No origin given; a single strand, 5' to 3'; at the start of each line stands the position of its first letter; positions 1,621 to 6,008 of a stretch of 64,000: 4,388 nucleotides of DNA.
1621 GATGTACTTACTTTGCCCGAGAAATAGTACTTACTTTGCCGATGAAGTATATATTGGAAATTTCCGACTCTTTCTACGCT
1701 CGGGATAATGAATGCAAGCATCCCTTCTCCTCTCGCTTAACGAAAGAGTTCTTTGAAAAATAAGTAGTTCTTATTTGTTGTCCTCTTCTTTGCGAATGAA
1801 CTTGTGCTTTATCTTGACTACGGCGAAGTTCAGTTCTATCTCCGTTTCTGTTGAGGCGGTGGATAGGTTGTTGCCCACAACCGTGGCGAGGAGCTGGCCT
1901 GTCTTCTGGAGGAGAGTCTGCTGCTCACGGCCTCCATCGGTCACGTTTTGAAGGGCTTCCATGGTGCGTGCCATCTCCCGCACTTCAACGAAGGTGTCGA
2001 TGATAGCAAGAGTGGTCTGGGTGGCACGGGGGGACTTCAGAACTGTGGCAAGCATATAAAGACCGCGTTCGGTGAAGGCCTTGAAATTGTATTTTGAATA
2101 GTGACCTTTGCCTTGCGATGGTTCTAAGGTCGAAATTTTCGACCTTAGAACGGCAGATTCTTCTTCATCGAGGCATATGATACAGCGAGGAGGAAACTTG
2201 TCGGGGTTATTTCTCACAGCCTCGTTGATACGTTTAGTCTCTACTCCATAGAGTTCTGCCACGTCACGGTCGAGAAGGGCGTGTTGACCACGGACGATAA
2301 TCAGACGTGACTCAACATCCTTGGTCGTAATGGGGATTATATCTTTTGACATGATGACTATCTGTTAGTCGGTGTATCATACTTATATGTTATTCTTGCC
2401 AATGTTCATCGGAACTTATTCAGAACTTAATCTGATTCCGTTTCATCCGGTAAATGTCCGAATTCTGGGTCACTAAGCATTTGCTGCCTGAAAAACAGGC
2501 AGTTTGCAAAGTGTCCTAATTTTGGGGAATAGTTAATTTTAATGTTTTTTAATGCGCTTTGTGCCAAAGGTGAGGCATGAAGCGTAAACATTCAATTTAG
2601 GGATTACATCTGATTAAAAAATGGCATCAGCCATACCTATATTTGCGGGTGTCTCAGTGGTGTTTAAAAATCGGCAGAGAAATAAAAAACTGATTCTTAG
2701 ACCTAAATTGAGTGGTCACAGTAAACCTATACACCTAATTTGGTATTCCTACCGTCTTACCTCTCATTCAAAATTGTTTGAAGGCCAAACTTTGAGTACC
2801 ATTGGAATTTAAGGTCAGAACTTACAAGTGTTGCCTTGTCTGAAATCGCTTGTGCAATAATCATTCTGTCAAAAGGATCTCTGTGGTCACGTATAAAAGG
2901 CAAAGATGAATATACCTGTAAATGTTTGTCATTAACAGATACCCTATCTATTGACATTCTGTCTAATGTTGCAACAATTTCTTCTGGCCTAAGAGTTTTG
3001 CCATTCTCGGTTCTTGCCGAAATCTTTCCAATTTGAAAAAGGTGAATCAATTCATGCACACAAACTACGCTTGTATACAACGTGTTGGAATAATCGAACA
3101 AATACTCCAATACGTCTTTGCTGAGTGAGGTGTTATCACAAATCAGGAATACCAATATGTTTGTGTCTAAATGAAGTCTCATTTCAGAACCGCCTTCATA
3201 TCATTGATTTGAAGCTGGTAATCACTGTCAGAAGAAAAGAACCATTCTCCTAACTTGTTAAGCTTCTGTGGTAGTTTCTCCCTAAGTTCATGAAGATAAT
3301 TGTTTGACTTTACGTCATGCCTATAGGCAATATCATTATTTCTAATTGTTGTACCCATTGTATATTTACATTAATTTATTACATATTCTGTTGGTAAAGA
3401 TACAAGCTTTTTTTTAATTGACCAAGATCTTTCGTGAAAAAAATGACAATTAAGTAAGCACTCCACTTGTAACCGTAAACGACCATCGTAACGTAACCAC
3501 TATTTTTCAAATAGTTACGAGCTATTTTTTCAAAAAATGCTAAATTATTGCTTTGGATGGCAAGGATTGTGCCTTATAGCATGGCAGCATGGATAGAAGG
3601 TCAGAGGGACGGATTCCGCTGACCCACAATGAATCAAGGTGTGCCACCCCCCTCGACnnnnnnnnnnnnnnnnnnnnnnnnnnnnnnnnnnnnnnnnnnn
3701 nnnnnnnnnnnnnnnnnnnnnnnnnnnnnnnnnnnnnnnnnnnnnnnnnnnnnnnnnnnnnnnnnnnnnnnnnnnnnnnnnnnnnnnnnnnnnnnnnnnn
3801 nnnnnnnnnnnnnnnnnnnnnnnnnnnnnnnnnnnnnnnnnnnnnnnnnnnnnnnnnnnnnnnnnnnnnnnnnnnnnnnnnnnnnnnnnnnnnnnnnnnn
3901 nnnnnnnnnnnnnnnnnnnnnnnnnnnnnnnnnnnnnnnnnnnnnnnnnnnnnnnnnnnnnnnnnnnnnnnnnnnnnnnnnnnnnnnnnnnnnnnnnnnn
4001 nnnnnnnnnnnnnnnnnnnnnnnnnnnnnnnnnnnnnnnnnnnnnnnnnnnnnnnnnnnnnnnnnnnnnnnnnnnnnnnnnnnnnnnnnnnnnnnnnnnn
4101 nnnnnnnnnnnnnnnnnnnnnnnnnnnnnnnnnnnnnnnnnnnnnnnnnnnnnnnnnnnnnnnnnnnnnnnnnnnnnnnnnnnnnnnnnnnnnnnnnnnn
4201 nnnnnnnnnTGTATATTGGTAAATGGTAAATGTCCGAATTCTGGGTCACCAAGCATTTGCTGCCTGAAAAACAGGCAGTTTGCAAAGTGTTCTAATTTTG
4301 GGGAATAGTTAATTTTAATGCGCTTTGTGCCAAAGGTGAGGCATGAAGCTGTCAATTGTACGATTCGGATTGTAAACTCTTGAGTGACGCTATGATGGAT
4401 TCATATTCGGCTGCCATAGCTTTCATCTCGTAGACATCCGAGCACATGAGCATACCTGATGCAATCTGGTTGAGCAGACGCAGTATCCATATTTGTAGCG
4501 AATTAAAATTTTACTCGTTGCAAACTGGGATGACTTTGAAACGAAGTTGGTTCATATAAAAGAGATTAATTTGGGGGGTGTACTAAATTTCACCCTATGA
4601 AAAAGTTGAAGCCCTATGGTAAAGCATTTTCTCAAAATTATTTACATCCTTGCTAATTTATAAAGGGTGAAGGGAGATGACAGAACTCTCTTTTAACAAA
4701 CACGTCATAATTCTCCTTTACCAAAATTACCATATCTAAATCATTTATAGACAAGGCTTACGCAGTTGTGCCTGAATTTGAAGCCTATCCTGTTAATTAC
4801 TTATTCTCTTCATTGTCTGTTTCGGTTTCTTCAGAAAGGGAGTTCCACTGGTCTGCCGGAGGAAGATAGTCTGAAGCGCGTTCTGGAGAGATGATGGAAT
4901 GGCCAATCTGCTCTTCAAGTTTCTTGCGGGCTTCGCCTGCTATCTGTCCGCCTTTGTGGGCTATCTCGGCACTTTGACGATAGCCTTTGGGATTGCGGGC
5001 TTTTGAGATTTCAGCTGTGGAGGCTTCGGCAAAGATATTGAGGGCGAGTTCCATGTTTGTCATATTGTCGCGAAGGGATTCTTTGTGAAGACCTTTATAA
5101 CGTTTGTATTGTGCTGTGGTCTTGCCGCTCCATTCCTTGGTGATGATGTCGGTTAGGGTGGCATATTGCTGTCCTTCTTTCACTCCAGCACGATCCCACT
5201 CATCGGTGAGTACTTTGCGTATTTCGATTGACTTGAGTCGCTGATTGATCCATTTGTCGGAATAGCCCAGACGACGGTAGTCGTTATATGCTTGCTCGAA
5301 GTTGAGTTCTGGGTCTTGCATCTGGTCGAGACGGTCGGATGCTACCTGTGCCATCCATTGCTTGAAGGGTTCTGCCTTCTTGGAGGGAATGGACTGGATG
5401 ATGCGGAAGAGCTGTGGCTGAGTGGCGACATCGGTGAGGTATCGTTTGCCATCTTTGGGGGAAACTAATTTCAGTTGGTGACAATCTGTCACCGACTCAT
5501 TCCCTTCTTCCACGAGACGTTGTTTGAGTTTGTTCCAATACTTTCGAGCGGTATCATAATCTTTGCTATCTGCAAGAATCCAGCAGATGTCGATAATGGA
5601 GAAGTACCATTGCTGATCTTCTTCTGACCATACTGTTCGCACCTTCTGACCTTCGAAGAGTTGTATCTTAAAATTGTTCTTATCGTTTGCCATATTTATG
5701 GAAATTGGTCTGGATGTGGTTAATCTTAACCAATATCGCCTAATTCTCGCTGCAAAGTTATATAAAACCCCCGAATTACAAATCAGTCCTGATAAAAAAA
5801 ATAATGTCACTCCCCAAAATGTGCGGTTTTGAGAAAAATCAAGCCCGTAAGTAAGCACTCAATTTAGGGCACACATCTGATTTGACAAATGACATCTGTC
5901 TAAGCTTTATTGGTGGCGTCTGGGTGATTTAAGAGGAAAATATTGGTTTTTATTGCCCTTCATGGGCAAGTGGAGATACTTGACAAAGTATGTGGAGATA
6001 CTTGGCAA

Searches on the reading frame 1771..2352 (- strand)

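Call 68: search_protein_families(library=pfam, proteins=[window:1771-2352:-], max_evalue=0.00001)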
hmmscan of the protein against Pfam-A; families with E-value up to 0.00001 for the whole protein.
window:1771-2352:- (193 aa): 1 family
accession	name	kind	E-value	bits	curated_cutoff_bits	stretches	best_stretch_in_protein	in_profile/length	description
PF10543.14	ORF6N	-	1e-24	87.1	27.8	1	17-104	3-86/86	ORF6N domain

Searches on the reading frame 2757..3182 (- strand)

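Call 68: search_protein_families(library=pfam, proteins=[window:2757-3182:-], max_evalue=0.00001)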
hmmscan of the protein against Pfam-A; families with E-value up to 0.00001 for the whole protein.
window:2757-3182:- (141 aa): 1 family
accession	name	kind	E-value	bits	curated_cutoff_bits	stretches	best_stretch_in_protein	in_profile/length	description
PF01850.27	PIN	-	3.6e-11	44.2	23.6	1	5-127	3-115/120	PIN domain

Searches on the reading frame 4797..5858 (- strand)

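Call 68: search_protein_families(library=pfam, proteins=[window:4797-5858:-], max_evalue=0.00001)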
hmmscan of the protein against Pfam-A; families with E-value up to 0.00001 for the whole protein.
window:4797-5858:- (353 aa): 1 family
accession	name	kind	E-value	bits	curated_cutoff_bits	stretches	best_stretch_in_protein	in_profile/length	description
PF02498.22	Bro-N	-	2.5e-12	47.7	25.6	1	72-171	1-92/96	BRO family, N-terminal domain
